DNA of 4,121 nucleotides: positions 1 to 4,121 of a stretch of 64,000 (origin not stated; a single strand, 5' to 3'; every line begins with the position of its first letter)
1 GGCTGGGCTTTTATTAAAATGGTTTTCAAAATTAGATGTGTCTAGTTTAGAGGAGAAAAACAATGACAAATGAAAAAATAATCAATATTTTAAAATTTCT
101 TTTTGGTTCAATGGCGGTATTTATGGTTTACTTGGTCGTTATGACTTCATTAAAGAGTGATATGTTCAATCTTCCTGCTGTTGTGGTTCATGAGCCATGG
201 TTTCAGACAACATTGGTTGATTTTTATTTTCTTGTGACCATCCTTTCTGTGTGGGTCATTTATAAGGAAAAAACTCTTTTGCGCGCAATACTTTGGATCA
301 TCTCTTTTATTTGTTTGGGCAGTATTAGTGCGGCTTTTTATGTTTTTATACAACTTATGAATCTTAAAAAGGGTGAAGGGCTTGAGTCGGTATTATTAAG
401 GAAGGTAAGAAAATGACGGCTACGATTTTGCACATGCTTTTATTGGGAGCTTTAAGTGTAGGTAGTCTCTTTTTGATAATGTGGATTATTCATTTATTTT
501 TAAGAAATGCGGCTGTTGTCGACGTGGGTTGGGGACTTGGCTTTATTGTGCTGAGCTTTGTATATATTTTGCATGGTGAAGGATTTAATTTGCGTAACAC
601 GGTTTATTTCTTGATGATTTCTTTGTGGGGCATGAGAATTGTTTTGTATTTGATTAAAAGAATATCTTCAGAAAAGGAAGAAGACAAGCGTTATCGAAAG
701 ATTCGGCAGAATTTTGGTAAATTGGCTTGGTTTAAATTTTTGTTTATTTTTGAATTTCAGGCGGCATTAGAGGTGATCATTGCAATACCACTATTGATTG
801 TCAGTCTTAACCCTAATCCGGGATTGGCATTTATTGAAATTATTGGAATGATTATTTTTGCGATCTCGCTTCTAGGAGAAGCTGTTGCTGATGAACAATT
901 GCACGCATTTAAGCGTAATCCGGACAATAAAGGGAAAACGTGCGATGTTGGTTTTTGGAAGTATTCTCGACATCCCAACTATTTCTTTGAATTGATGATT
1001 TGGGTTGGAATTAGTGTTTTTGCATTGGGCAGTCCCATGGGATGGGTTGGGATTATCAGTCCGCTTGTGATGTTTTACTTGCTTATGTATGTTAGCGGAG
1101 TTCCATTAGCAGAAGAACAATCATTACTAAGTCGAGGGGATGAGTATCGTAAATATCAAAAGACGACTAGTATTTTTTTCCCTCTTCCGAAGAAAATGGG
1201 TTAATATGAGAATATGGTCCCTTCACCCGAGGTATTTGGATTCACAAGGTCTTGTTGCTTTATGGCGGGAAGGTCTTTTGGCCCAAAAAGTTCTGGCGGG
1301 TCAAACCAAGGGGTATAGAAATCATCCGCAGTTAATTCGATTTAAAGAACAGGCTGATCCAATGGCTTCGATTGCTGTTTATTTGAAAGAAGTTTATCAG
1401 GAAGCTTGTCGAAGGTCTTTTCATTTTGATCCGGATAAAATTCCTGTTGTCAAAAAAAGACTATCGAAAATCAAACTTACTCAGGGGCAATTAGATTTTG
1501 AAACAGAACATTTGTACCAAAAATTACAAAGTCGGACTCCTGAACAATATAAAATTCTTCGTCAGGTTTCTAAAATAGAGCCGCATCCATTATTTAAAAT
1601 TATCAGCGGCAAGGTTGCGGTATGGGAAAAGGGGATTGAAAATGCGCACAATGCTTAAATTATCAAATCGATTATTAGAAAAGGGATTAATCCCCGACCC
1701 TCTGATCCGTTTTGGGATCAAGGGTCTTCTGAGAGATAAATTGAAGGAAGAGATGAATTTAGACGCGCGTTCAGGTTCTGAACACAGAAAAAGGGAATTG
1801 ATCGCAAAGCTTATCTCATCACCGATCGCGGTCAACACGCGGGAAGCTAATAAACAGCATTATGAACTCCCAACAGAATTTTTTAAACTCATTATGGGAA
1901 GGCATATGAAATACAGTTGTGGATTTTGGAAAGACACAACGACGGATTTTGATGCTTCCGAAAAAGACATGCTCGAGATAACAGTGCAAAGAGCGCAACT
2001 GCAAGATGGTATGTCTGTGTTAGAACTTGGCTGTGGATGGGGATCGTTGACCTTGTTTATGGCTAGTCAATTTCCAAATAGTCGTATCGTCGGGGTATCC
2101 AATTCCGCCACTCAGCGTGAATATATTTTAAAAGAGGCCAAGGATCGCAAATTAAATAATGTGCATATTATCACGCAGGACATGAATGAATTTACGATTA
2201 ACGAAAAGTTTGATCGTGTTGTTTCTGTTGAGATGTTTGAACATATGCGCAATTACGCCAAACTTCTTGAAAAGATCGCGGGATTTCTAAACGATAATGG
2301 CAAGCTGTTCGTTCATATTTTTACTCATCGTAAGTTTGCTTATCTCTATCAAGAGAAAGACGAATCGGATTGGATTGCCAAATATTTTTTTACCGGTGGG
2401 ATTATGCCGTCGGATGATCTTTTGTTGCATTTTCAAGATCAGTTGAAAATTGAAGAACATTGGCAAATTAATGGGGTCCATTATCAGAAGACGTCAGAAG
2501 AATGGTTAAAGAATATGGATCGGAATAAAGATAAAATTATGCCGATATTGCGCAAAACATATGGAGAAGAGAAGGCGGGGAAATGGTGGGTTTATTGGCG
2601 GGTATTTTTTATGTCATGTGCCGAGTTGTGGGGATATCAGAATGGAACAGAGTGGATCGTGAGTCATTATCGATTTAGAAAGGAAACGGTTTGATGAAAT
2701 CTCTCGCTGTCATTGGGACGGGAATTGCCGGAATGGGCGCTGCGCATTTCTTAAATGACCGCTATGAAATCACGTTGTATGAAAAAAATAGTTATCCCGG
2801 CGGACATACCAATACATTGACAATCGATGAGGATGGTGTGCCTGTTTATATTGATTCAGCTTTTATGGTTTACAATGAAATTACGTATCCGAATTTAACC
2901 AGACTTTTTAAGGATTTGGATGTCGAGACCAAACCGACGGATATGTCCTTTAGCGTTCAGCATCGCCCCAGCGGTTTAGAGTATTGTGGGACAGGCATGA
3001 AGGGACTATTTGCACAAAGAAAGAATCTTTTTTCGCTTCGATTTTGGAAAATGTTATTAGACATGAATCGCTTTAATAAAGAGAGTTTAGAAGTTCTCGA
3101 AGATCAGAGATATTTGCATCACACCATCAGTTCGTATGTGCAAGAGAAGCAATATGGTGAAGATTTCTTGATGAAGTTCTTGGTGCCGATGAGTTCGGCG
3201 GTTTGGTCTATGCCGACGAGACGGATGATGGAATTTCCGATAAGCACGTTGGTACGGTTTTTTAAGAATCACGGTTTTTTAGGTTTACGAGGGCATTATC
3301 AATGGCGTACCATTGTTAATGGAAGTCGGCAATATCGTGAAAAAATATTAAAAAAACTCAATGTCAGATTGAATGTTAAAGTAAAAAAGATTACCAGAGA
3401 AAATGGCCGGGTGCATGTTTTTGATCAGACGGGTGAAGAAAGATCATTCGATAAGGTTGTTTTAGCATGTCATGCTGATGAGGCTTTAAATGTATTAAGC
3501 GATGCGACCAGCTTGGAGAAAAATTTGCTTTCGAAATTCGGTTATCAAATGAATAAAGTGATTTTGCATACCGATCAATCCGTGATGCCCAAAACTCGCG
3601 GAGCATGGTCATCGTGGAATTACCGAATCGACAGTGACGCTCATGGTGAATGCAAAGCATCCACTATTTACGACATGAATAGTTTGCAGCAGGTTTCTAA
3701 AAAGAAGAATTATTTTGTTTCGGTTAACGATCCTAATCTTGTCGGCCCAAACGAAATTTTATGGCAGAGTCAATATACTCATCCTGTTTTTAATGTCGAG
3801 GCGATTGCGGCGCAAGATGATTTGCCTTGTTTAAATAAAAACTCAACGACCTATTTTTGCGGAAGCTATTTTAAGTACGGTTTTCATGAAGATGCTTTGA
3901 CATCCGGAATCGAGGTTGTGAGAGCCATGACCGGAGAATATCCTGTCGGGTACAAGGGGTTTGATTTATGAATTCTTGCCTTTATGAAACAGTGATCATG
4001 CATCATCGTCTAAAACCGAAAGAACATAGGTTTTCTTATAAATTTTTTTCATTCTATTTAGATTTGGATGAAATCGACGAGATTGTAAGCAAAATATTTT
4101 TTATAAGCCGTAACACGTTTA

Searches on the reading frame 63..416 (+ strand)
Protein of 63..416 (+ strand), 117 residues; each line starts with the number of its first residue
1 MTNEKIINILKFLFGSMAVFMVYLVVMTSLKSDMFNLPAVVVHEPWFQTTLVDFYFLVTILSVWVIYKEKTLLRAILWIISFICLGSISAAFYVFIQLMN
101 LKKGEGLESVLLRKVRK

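Call 70: search_protein_families(library=pfam, proteins=[window:63-416:+], max_evalue=0.00001)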
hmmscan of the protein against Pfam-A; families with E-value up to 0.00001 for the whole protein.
window:63-416:+ (117 aa): 1 family
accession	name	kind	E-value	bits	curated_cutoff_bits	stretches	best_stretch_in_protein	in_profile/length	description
PF07343.16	DUF1475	-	5.1e-15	56.3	22.3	1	7-108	7-226/236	Protein of unknown function (DUF1475)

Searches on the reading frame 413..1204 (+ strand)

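Call 70: search_protein_families(library=pfam, proteins=[window:413-1204:+], max_evalue=0.00001)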
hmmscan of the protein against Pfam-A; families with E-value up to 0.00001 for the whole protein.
window:413-1204:+ (263 aa): 2 families
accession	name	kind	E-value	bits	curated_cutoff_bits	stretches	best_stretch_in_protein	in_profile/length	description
PF06966.17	DUF1295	-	2.2e-70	237.2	20.4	1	23-252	1-235/235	Protein of unknown function (DUF1295)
PF02544.21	Steroid_dh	-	1.2e-07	32.3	22.6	1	143-204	43-104/150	3-oxo-5-alpha-steroid 4-dehydrogenase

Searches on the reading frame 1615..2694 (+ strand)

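Call 70: search_protein_families(library=pfam, proteins=[window:1615-2694:+], max_evalue=0.00001)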
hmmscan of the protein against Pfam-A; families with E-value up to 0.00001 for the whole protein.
window:1615-2694:+ (359 aa): 10 families
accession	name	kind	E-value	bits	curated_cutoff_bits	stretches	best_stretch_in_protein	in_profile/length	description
PF02353.26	CMAS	-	1.3e-44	153.1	27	1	76-327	7-255/273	Mycolic acid cyclopropane synthetase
PF13847.12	Methyltransf_31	-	3.1e-16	59.8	27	1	130-250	2-127/145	Methyltransferase domain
PF13649.12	Methyltransf_25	-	1.5e-15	58.1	27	1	135-229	1-97/97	Methyltransferase domain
PF13489.12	Methyltransf_23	-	6.8e-14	52.4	27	1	127-239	18-122/164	Methyltransferase domain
PF08241.18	Methyltransf_11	-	4.7e-13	50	21.2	1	136-233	1-95/95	Methyltransferase domain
PF08242.18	Methyltransf_12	-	1.8e-12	48.2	30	1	136-231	1-98/98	Methyltransferase domain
PF05175.20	MTS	-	4e-09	36.8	23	1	131-238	31-143/170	Methyltransferase small domain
PF02390.23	Methyltransf_4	-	5.9e-09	36.1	24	1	133-192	3-62/173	Putative methyltransferase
PF05401.17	NodS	-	2.8e-07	31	24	1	105-219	19-127/201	Nodulation protein S (NodS)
PF02475.24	TRM5-TYW2_MTfase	-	1.7e-06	28.5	28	1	115-238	20-138/164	TRM5/TYW2 methyltransferase domain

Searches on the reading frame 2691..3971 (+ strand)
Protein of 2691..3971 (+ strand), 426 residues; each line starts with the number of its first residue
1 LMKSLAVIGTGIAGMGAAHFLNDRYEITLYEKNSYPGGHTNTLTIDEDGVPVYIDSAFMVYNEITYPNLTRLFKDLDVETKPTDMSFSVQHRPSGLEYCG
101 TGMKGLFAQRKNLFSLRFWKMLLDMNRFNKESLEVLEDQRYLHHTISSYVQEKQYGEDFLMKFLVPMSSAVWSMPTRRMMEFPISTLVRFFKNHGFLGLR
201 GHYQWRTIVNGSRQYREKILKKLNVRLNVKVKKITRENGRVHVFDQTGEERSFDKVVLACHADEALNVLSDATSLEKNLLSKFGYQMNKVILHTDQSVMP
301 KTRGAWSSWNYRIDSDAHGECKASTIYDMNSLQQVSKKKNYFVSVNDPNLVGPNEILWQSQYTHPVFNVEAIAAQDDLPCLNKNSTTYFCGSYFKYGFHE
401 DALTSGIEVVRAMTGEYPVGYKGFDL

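Call 70: search_protein_families(library=pfam, proteins=[window:2691-3971:+], max_evalue=0.00001)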
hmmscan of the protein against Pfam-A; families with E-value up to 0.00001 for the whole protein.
window:2691-3971:+ (426 aa): 4 families
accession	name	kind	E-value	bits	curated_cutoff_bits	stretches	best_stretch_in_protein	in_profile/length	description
PF01593.30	Amino_oxidase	-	6.3e-22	78.9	19.8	1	12-302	1-299/443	Flavin containing amine oxidoreductase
PF13450.12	NAD_binding_8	-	3e-11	43.9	21.9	1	7-76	1-68/68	NAD(P)-binding Rossmann-like domain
PF01266.30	DAO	-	6.1e-07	29.7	27.9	0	5-40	2-38/353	FAD dependent oxidoreductase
PF07992.20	Pyr_redox_2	-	1.5e-06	28.3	26.1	0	4-37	2-37/291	Pyridine nucleotide-disulphide oxidoreductase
